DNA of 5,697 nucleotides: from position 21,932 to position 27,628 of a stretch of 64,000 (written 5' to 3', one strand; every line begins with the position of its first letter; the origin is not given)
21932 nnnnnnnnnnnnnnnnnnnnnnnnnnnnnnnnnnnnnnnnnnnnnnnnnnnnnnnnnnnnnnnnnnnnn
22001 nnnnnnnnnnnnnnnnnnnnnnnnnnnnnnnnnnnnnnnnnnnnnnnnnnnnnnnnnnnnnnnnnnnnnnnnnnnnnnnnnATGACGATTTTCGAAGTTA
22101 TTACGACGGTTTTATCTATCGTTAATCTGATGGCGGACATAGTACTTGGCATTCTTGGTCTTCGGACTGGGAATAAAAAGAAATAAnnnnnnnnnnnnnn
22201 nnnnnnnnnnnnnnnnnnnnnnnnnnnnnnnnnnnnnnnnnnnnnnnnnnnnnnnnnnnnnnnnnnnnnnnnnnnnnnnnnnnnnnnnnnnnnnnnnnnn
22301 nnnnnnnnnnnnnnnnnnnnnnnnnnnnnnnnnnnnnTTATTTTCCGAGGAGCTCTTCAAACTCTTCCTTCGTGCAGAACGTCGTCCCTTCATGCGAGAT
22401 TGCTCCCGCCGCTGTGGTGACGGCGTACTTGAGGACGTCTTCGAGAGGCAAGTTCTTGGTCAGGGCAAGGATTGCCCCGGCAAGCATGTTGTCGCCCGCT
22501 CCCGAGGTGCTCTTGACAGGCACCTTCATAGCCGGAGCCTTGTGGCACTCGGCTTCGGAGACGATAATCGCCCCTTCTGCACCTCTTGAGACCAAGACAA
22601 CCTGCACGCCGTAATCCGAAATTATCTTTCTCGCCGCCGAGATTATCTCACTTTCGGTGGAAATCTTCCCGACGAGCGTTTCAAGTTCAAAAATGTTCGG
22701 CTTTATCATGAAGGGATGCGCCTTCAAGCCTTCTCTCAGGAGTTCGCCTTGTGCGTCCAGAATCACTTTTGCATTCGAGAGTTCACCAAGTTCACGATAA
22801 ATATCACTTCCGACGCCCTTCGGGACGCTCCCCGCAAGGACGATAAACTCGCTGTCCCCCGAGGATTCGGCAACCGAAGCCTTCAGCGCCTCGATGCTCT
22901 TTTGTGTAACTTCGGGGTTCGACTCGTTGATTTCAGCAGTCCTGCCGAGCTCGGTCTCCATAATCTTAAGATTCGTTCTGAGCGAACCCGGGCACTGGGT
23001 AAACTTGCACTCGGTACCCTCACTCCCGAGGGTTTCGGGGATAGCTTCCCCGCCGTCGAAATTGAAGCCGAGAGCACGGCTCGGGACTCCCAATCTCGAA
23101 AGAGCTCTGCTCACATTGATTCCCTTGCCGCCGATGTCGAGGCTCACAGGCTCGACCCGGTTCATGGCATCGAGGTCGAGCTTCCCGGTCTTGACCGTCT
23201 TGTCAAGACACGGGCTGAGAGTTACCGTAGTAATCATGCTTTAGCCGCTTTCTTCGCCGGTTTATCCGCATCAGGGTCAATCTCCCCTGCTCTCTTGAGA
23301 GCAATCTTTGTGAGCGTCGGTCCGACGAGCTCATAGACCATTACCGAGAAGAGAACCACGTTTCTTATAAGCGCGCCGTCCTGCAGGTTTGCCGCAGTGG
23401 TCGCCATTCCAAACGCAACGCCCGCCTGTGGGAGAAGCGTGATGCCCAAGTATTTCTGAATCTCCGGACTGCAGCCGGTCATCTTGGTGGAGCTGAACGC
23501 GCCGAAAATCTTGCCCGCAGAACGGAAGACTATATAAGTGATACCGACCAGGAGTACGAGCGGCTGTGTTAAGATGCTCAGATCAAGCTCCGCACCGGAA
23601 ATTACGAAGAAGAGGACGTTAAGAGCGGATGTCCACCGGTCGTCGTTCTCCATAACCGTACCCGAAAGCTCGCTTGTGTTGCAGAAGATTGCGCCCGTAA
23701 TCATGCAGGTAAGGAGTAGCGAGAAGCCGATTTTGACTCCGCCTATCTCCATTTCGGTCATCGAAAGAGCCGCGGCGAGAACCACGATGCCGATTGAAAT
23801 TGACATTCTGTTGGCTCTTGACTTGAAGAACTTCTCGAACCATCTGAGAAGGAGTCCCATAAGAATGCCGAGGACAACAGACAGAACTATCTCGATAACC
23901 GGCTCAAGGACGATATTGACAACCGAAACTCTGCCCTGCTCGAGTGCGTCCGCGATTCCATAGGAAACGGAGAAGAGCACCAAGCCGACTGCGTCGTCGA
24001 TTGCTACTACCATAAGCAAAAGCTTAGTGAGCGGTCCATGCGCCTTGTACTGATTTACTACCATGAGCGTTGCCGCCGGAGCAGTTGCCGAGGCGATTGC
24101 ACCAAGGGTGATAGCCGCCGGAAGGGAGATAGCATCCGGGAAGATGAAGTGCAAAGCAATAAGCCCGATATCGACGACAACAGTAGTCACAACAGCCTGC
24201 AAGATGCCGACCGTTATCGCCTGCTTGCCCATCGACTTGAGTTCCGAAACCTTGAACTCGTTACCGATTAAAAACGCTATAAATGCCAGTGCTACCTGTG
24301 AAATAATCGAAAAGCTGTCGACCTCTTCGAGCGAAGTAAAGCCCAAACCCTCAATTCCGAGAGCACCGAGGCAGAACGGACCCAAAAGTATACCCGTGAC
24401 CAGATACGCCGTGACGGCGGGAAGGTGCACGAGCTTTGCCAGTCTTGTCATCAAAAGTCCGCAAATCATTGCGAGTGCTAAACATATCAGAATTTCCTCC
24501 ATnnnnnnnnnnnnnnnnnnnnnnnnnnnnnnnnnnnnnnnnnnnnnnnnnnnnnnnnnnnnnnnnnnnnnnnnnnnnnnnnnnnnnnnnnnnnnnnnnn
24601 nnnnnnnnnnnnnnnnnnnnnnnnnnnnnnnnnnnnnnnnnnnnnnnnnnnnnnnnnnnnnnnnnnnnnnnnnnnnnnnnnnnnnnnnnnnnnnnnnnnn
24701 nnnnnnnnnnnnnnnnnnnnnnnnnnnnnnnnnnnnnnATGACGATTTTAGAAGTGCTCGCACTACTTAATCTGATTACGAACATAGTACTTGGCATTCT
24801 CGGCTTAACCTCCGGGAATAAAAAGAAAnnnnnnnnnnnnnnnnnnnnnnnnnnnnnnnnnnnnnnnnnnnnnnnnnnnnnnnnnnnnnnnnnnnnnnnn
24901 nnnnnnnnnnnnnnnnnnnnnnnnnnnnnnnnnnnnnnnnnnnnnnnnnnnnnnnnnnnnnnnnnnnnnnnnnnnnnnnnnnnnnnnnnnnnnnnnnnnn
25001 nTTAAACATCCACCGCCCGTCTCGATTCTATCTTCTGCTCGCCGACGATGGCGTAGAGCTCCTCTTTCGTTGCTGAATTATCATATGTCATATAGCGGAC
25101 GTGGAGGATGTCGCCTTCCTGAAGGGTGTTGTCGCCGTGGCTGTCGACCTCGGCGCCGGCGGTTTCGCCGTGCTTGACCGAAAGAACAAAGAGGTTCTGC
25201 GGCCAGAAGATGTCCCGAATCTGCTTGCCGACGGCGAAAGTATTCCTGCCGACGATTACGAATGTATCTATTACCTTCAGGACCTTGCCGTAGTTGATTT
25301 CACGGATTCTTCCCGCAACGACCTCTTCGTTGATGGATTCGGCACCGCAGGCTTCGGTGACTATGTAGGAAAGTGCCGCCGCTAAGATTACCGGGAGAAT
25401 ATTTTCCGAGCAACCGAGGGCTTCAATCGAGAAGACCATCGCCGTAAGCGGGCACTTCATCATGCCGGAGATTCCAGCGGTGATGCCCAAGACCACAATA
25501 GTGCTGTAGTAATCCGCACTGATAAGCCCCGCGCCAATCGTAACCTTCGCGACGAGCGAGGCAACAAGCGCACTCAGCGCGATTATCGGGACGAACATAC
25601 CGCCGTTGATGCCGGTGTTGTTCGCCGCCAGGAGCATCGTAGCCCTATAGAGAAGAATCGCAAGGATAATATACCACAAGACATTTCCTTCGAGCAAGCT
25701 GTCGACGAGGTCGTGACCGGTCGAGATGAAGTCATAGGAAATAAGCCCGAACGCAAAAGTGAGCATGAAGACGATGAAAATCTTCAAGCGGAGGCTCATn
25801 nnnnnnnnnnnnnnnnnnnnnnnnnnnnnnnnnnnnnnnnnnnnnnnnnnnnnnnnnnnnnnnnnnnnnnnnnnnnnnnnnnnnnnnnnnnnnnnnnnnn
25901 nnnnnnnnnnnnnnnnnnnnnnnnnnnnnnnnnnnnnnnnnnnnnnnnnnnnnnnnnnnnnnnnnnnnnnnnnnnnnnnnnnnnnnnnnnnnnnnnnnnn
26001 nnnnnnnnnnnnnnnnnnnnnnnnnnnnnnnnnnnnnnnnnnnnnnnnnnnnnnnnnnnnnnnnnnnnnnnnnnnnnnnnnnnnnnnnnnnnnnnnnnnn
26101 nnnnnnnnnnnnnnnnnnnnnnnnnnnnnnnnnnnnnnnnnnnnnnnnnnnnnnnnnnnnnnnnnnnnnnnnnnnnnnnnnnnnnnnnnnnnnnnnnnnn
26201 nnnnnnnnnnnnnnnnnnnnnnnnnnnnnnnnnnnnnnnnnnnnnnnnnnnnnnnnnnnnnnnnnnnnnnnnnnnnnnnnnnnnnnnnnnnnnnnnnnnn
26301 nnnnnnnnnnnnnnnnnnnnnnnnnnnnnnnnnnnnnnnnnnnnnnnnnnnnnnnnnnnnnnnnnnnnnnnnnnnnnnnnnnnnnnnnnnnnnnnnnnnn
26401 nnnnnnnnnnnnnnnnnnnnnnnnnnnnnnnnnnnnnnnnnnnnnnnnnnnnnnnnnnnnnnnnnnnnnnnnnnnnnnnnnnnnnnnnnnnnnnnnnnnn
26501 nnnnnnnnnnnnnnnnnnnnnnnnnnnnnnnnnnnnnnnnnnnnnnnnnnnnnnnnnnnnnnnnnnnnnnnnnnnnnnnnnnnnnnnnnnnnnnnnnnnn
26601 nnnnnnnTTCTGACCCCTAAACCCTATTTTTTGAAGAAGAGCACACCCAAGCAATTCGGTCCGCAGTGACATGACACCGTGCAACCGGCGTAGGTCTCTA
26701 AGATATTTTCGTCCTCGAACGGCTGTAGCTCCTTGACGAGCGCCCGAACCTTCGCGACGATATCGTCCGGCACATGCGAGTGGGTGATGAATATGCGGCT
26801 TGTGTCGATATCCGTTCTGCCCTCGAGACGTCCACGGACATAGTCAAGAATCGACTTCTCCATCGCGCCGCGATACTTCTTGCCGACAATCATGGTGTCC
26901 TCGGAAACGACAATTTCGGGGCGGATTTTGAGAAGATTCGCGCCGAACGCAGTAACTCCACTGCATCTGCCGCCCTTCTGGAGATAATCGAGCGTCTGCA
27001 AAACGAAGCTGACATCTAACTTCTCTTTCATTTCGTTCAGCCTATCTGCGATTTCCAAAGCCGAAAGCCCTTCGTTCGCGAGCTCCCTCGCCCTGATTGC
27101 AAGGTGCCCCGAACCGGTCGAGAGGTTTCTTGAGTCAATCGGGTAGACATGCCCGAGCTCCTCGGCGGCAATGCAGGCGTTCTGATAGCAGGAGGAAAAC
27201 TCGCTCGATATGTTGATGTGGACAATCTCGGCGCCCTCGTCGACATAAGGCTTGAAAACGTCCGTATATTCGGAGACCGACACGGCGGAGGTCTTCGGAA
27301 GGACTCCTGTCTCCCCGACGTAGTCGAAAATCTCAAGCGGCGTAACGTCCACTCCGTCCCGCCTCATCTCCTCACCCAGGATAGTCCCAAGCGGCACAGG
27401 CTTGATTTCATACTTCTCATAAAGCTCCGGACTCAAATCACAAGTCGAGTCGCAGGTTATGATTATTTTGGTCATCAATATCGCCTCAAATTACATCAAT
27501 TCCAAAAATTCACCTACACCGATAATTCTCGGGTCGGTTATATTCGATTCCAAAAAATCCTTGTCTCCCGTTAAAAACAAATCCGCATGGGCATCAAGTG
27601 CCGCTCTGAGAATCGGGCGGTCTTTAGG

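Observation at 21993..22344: Four-copy convergent-promoter cassette encoding a tiny Lys-tailed hydrophobic peptide (type I TA-like); copy 1 upstream of rimP-nusA-infB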

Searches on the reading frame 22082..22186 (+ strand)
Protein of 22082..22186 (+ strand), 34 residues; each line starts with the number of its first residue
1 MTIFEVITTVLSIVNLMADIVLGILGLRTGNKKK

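Call 4: search_protein_families(library=pfam, proteins=[window:22082-22183:+], max_evalue=10)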
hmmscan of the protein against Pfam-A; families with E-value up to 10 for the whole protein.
seq(34 aa): 0 families

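Call 6: search_protein_families(library=ncbifam, proteins=[window:22082-22183:+], max_evalue=10)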
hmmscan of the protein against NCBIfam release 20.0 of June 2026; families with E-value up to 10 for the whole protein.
seq(34 aa): 0 families

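Call 30: search_dna_similar(query=window:22082-22183:+, collection=phages, mode=protein, max_evalue=10, max_rows=20)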
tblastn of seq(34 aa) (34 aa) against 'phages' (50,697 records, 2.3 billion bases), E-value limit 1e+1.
No match.

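Call 31: search_dna_similar(query=window:22082-22183:+, collection=plasmids, mode=protein, max_evalue=10, max_rows=20)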
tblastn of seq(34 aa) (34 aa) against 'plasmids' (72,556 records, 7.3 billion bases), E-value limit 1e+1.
No match.

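Call 47: find_encoding_contigs(protein=window:22082-22186:+, flank=3000, max_places=6)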
Protein window:22082-22186:+ (34 aa): no gene with exactly this product is on record in the collection.

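Call 56: search_protein_families(library=pfam, alignment_id=A4, max_evalue=10)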
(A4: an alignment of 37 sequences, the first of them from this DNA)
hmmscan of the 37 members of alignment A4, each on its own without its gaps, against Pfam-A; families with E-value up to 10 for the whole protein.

A. member 1, seq(34 aa): 0 families

B. families by the number of members that match (of 37 scanned): 10 families
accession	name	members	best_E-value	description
PF16935.10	Hol_Tox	13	0.00068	Putative Holin-like Toxin (Hol-Tox)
PF25093.1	DUF7807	1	0.026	Family of unknown function (DUF7807)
PF00746.26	Gram_pos_anchor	1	0.03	LPXTG cell wall anchor motif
PF21088.3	MS_channel_1st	1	0.048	Mechanosensitive ion channel, transmembrane helices 2/3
PF07019.17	EMC6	1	0.1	EMC6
PF16038.10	TMIE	1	0.12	TMIE protein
PF01034.25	Syndecan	1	0.15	Syndecan domain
PF11120.13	CBP_BcsF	1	0.16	Cellulose biosynthesis protein BcsF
PF12393.13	Dr_adhesin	1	0.28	Dr family adhesin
PF11857.13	DUF3377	1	3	Domain of unknown function (DUF3377)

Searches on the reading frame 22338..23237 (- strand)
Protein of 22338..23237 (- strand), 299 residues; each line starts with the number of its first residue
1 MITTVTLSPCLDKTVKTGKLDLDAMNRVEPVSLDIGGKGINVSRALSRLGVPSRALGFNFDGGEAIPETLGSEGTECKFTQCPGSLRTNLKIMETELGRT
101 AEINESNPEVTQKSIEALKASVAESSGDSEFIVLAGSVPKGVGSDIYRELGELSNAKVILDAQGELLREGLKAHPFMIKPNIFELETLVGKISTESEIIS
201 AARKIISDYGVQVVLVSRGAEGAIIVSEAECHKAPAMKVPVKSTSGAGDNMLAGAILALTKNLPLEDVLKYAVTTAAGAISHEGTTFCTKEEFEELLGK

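Call 10: search_protein_families(library=pfam, proteins=[window:22338-23237:-], max_evalue=0.00001)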
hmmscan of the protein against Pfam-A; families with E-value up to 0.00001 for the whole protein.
window:22338-23237:- (299 aa): 2 families
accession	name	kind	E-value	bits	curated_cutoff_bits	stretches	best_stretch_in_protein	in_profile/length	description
PF00294.29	PfkB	-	2.2e-42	145.9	25.8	1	24-290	24-300/302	pfkB family carbohydrate kinase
PF08543.17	Phos_pyr_kin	-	1.2e-09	38.4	27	1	156-281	101-233/246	Phosphomethylpyrimidine kinase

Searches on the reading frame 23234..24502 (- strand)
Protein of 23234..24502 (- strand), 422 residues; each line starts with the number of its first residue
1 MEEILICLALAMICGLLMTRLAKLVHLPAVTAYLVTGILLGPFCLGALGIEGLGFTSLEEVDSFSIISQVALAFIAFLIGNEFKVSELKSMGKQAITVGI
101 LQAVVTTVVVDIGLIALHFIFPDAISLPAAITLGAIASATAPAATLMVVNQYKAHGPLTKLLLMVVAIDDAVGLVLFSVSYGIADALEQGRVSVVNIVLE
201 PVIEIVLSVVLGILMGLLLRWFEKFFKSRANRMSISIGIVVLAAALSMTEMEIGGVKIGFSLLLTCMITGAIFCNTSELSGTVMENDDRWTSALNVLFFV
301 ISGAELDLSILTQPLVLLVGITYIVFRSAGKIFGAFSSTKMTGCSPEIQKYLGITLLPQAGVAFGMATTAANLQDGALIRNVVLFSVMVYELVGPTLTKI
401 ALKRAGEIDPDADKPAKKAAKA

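Call 10: search_protein_families(library=pfam, proteins=[window:23234-24502:-], max_evalue=0.00001)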
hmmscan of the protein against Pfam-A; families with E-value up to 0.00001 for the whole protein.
window:23234-24502:- (422 aa): 1 family
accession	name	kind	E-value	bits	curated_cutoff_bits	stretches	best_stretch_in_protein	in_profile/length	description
PF00999.27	Na_H_Exchanger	-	1.2e-39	136.7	26.2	1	9-403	2-374/375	Sodium/hydrogen exchanger, transmembrane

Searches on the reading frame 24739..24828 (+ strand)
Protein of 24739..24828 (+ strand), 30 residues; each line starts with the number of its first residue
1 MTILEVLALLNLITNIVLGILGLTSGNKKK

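Call 4: search_protein_families(library=pfam, proteins=[window:24739-24828:+], max_evalue=10)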
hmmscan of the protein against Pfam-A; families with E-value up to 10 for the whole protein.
seq(30 aa): 0 families

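Call 6: search_protein_families(library=ncbifam, proteins=[window:24739-24828:+], max_evalue=10)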
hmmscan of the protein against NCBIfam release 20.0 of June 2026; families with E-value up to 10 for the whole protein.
seq(30 aa): 1 family
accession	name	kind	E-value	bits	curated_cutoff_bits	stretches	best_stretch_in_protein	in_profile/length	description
NF010232.0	PRK13682.2-2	equivalog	0.013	15.9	85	1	1-24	1-23/57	hypothetical protein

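Call 43: search_protein_representatives(alignment_id=A2)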
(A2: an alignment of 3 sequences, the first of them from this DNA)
Query: 3 sequences, 30 profile positions. Proteins with E-value up to 0.001 (for the whole library): 11; up to 1e-10: 2; up to 1e-30: 0. The best 11 are listed.
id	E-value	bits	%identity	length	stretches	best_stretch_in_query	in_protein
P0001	2.1e-14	69.1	-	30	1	1-30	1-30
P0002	4.4e-14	68.0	-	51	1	1-30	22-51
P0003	3.7e-10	55.5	-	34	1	1-30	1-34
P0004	7.8e-08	48.1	-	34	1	1-30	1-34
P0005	1.2e-07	47.4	-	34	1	1-30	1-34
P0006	5.2e-07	45.4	-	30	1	1-30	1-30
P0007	8.0e-06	41.6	-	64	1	1-29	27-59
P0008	3.1e-05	39.7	-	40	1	1-22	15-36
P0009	1.5e-04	37.5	-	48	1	1-22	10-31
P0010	3.9e-04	36.2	-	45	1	1-22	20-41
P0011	7.0e-04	35.4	-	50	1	1-24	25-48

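Call 45: list_cluster_members(proteins=[P0001, P0002, P0003, P0004, P0005, P0006, P0007, P0008, P0010, P0011])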
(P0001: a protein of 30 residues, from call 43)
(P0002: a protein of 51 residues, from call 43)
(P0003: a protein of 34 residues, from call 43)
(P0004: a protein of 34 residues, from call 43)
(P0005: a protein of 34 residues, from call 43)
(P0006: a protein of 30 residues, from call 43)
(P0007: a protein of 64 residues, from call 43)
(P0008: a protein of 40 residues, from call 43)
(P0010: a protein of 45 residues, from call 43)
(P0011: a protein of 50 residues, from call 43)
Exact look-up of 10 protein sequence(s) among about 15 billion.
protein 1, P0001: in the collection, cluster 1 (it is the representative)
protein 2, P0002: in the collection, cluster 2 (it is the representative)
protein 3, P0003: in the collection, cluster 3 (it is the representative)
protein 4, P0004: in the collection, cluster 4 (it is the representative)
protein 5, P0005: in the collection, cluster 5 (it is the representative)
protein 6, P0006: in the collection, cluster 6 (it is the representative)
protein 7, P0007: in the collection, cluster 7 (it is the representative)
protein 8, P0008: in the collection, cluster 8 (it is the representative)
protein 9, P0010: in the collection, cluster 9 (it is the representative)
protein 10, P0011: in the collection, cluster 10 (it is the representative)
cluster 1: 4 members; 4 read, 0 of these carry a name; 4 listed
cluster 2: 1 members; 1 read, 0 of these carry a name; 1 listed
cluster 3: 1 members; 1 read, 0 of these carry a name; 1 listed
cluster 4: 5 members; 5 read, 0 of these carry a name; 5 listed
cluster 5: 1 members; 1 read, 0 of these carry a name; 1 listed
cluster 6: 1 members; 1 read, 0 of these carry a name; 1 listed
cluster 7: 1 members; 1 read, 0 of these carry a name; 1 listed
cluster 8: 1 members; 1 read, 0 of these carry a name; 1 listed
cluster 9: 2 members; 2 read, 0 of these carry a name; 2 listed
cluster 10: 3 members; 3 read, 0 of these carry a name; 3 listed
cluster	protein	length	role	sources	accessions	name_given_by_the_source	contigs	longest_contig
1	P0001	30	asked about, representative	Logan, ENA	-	-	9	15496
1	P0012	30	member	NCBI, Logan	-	-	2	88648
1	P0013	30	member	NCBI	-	-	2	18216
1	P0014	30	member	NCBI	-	-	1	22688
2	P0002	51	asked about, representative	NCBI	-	-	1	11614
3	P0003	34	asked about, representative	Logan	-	-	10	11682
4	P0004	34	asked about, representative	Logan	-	-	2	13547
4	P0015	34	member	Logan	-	-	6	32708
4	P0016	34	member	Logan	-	-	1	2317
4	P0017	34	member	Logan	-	-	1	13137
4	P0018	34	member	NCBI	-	-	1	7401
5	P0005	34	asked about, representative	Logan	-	-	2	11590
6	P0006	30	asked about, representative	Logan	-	-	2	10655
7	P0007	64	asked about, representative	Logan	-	-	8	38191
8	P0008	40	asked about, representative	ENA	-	-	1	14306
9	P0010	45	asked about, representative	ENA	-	-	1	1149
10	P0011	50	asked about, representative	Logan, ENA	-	-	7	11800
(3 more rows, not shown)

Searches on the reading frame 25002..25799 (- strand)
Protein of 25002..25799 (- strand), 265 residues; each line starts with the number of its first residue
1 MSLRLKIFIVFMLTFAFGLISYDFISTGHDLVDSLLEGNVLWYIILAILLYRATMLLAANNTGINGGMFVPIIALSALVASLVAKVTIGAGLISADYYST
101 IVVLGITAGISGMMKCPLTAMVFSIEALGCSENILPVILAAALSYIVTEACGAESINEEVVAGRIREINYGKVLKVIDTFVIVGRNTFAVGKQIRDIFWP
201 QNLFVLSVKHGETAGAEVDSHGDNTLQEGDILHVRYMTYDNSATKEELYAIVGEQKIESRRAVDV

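Call 10: search_protein_families(library=pfam, proteins=[window:25002-25799:-], max_evalue=0.00001)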
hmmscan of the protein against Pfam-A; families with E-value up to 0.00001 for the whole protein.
window:25002-25799:- (265 aa): 1 family
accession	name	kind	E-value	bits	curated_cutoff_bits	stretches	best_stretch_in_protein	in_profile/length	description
PF00654.25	Voltage_CLC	-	2.4e-19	70.2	24.8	1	5-148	202-345/346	Voltage gated chloride channel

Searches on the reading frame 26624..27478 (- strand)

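Call 89: search_protein_families(library=pfam, proteins=[window:26624-27478:-], max_evalue=0.001)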
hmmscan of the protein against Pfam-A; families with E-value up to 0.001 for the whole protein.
window:26624-27478:- (284 aa): 1 family
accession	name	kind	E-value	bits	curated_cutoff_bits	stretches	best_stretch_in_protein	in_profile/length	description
PF02645.21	DegV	-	6.1e-60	203.4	27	1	4-284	1-280/280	Uncharacterised protein, DegV family COG1307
